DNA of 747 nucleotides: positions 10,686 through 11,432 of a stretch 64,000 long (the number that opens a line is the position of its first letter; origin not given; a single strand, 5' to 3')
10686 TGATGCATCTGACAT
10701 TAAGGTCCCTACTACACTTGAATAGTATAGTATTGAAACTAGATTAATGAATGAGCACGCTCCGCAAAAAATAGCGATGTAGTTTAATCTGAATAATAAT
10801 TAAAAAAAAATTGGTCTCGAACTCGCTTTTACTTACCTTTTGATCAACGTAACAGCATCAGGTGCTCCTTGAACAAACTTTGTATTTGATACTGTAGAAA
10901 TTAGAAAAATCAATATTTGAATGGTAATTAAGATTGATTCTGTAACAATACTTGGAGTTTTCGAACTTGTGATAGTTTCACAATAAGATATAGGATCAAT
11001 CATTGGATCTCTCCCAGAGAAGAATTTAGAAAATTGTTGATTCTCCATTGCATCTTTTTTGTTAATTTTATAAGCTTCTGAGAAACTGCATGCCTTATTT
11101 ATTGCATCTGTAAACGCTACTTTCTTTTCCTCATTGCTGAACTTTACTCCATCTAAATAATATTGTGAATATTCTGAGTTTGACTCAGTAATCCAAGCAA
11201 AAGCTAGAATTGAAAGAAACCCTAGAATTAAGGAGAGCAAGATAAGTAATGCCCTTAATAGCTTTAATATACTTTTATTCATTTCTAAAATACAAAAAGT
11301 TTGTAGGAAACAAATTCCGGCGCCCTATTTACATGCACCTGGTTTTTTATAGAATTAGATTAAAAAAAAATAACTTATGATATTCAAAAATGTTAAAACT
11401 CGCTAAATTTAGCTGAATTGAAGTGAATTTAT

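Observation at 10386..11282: Two track ORFs are the exons of one membrane-protein gene; the apparent stop codon of the upstream ORF is part of a GTAAGT donor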

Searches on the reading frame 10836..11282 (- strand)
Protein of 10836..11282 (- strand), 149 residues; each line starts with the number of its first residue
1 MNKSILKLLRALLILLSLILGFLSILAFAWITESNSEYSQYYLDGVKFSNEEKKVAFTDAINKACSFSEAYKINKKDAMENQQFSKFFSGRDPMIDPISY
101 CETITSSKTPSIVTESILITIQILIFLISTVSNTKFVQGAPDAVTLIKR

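Call 35: predict_structure(alignment_id=A2)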
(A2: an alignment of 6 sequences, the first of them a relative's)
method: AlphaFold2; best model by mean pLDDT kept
length: 282 residues; sequences in the alignment: 6
mean_pLDDT: 48.2   pTM: 0.25
mean pLDDT of the five models: 48.2, 46.9, 45.2, 44.6, 40.8
residues with pLDDT >= 90: 0; 70-90: 3; 50-70: 135; < 50: 144
segments of 3 or more residues with pLDDT < 50: 1-3, 26-48, 106-121, 129-140, 169-193, 218-262, 264-267
pLDDT, mean of each block of 10 residues (from residue 1): 48 54 45 32 38 58 67 69 59 53 46 44 51 43 51 54 52 38 37 51 53 51 44 37 35 35 49 57 43
secondary structure, 60 per line:
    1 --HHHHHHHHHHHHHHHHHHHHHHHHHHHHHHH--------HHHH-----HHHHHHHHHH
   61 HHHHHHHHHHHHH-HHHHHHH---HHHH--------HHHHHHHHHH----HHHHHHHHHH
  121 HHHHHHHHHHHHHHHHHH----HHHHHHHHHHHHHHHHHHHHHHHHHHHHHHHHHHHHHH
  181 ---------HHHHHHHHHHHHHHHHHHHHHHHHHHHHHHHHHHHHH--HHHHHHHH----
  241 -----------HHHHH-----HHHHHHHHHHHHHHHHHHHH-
elements in order: H3-33 H42-45 H51-73 H75-81 H85-88 H97-106 H111-138 H143-180 H190-226 H229-236 H252-256 H262-281

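Call 36: search_protein_representatives(alignment_id=A2)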
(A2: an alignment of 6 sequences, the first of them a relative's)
Query: 6 sequences, 282 profile positions. Proteins with E-value up to 0.001 (for the whole library): 4; up to 1e-10: 3; up to 1e-30: 3. The best 4 are listed.
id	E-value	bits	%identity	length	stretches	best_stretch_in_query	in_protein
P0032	1.5e-92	326.2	-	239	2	1-150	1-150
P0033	2.1e-71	256.8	-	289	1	1-277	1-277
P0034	2.9e-35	138.2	-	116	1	163-272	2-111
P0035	3.9e-04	36.1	-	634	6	76-113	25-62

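Call 38: list_cluster_members(proteins=[P0033, P0032, P0034])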
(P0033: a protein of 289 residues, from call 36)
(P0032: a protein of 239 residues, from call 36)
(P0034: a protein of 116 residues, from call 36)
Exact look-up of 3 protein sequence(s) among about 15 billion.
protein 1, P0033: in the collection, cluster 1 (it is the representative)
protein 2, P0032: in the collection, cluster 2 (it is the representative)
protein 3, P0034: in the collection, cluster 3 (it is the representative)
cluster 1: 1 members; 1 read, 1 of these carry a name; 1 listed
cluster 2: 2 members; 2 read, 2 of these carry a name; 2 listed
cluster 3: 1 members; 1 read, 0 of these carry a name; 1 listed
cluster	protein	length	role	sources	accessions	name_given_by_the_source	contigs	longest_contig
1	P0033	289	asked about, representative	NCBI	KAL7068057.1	hypothetical protein ACR3K2_14890 [Cryptosporidium serpentis]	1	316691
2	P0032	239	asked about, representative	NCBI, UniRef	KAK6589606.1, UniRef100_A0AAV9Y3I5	hypothetical protein RS030_1193 [Cryptosporidium xiaoi] | Uncharacterized protein n=1 Tax=Cryptosporidium xiaoi TaxID=659607 RepID=A0AAV9Y3I5_9CRYT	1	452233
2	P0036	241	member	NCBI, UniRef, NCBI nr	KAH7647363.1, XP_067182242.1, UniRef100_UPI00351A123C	hypothetical protein FG379_003030 [Cryptosporidium bovis] | uncharacterized protein n=1 Tax=Cryptosporidium bovis TaxID=310047 RepID=UPI00351A123C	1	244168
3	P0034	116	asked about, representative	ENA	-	-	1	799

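Call 39: find_encoding_contigs(protein=P0033, flank=3000, max_places=2)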
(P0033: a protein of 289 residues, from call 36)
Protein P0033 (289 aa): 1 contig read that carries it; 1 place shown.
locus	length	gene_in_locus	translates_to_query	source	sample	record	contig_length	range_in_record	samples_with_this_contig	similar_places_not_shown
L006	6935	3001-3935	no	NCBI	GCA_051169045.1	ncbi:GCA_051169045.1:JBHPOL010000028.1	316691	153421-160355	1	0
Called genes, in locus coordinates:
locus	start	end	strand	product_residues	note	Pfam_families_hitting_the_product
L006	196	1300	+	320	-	PF00231:ATP-synt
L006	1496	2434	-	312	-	-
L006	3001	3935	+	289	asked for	-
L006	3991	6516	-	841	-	PF25171:Beta-prop_WDR36-Utp21_1st, PF25172:Beta-prop_WDR3_2nd, PF25175:Beta-prop_WDR5, PF24105:Beta-prop_CAF1B_HIR1, PF24807:WD40_CDC20-Fz, PF24817:WD40_WDHD1_1st, PF25173:Beta-prop_WDR3_1st, PF23381:Beta-prop_IFT122_1st, +27 more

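Call 40: find_encoding_contigs(protein=P0032, flank=3000, max_places=2)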
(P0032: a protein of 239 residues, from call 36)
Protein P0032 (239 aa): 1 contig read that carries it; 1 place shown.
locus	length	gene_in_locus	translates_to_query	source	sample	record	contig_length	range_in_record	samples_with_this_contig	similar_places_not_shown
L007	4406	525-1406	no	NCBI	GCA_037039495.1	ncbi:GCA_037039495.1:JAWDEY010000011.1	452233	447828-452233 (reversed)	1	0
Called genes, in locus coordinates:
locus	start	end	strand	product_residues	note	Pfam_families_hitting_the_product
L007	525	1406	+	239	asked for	-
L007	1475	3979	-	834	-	PF24807:WD40_CDC20-Fz, PF25175:Beta-prop_WDR5, PF25391:WD40_Gbeta, PF13570:Beta-prop_ACSF4, PF23381:Beta-prop_IFT122_1st, PF24814:WD40_Prp19, PF24817:WD40_WDHD1_1st, PF25174:Beta-prop_THOC3, +24 more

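Call 51: search_solved_structures(query=A2, max_evalue=10)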
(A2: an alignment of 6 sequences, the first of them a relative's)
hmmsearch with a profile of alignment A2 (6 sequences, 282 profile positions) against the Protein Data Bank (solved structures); distinct sequences matched with E-value up to 10: 0.

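Call 59: predict_structure(alignment_id=A5)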
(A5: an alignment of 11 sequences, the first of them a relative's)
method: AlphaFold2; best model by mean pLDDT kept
length: 282 residues; sequences in the alignment: 11
mean_pLDDT: 74.5   pTM: 0.63
mean pLDDT of the five models: 74.5, 70.5, 67.5, 66.2, 65.9
residues with pLDDT >= 90: 9; 70-90: 190; 50-70: 48; < 50: 35
segments of 3 or more residues with pLDDT < 50: 228-259
pLDDT, mean of each block of 10 residues (from residue 1): 79 88 82 74 80 83 84 78 61 72 86 87 87 74 79 89 90 86 83 88 87 79 56 37 35 45 57 65 46
secondary structure, 60 per line:
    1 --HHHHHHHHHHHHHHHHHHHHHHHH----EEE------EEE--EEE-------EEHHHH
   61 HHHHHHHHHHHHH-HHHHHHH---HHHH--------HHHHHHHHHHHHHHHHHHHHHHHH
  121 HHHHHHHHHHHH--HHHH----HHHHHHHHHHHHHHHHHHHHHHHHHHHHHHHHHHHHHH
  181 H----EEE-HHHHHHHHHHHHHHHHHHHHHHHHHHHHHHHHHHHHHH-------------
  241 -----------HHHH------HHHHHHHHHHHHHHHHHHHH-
elements in order: H3-26 E31-33 E40-42 E45-47 H57-73 H75-81 H85-88 H97-132 H135-138 H143-181 E186-188 H190-227 H252-255 H262-281

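Call 68: fold_search(model_id=the predicted structure, library=pdb)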
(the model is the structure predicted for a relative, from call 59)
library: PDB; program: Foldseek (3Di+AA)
matches with E <= 10: 328; with E <= 0.001: 0
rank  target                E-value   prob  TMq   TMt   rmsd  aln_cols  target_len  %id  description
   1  8fp4_E                1.1e-03  1.00  0.42  0.59   8.5       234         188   12  GluA2 flip Q isoform of AMPA receptor in complex with gain-of-function TARP gamma-2, with 500mM NaCl, 330uM CTZ, and 1 (released 2024-02-28)
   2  9s41_I                1.4e-03  1.00  0.42  0.60   5.6       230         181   14  Cerebellar GluA1/4 TMD with TARP gamma 7 (focused refinement) (released 2025-12-24)
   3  8fpg_F                1.7e-03  1.00  0.43  0.61   7.8       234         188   11  GluA2 flip Q isoform of AMPA receptor in complex with gain-of-function TARP gamma-2, with 10mM CaCl2, 150mM NaCl, 1mM  (released 2024-02-28)
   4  8fp4_F                1.9e-03  1.00  0.41  0.57   7.9       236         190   10  GluA2 flip Q isoform of AMPA receptor in complex with gain-of-function TARP gamma-2, with 500mM NaCl, 330uM CTZ, and 1 (released 2024-02-28)
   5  7rz4_A                2.1e-03  1.00  0.44  0.15   6.1       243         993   12  Structure of the complex of AMPA receptor GluA2 with auxiliary subunit TARP gamma-5 bound to competitive antagonist ZK (released 2021-10-27)
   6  8fpg_E                2.2e-03  1.00  0.44  0.62   7.7       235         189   11  GluA2 flip Q isoform of AMPA receptor in complex with gain-of-function TARP gamma-2, with 10mM CaCl2, 150mM NaCl, 1mM  (released 2024-02-28)
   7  8fps_E                2.5e-03  1.00  0.40  0.57   8.8       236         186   12  GluA2 flip Q isoform N619K mutant of AMPA receptor in complex with gain-of-function TARP gamma-2, with 10mM CaCl2, 150 (released 2024-02-28)
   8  7rz5_A                2.6e-03  1.00  0.45  0.23   6.0       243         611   12  Structure of the complex of LBD-TMD part of AMPA receptor GluA2 with auxiliary subunit TARP gamma-5 bound to competiti (released 2021-10-27)
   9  6wxu_B                2.9e-03  1.00  0.35  0.36   9.1       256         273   13  CryoEM structure of mouse DUOX1-DUOXA1 complex in the dimer-of-dimer state (released 2020-09-02)
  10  8ss7_A                3.2e-03  1.00  0.43  0.22   5.9       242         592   12  Structure of AMPA receptor GluA2 complex with auxiliary subunits TARP gamma-5 and cornichon-2 bound to competitive ant (released 2023-09-06)
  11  8c1p_E                3.2e-03  1.00  0.36  0.54  11.6       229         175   10  Active state homomeric GluA1 AMPA receptor in complex with TARP gamma 3 (released 2023-08-30)
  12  8p3z_H                3.7e-03  1.00  0.43  0.63   6.9       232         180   11  Homomeric GluA2 flip R/G-edited Q/R-edited F231A mutant in tandem with TARP gamma-2, desensitized conformation 2 (released 2023-08-30)
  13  7tno_B                3.7e-03  1.00  0.38  0.19  10.8       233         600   11  Complex GGGN of AMPA-subtype iGluR GluA2 in complex with auxiliary subunit gamma2 (Stargazin) at low glutamate concent (released 2022-04-20)
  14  9e9d_B                4.1e-03  1.00  0.37  0.12  12.0       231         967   12  Structure of full length AMPA receptor GluA2 and auxiliary subunit TARP gamma-2 in complex with anti-miR 17 oligonucle (released 2026-02-11)
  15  7rz8_A                4.3e-03  1.00  0.45  0.23   6.0       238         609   13  Structure of the complex of LBD-TMD part of AMPA receptor GluA2 with auxiliary subunit TARP gamma-5 bound to agonist q (released 2021-10-27)
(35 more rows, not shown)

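Call 83: find_encoding_contigs(protein=P0006, flank=1500, max_places=8)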
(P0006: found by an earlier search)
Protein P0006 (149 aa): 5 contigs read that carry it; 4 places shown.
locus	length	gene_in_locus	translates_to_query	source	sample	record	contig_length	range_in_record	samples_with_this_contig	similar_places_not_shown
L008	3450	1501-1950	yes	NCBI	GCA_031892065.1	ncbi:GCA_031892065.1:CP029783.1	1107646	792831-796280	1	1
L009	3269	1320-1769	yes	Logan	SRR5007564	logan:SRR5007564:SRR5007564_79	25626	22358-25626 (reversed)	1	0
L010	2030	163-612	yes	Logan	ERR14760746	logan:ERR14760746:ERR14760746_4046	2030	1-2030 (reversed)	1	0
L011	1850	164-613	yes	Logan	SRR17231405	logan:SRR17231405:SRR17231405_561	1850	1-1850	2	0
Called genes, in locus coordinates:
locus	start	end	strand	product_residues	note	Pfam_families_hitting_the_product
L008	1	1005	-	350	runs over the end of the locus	-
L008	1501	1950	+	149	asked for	-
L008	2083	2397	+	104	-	-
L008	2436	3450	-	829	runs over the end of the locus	PF24807:WD40_CDC20-Fz, PF25172:Beta-prop_WDR3_2nd, PF25174:Beta-prop_THOC3, PF25391:WD40_Gbeta, PF23381:Beta-prop_IFT122_1st, PF24805:EIF3I, PF24814:WD40_Prp19, PF25173:Beta-prop_WDR3_1st, +22 more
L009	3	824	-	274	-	?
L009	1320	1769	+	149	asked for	-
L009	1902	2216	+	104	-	-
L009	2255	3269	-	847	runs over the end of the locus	PF25172:Beta-prop_WDR3_2nd, PF25174:Beta-prop_THOC3, PF24807:WD40_CDC20-Fz, PF25173:Beta-prop_WDR3_1st, PF23381:Beta-prop_IFT122_1st, PF24805:EIF3I, PF24814:WD40_Prp19, PF25171:Beta-prop_WDR36-Utp21_1st, +23 more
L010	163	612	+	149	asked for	-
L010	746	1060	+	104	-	-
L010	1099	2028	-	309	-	?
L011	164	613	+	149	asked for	-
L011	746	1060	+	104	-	-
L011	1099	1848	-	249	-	?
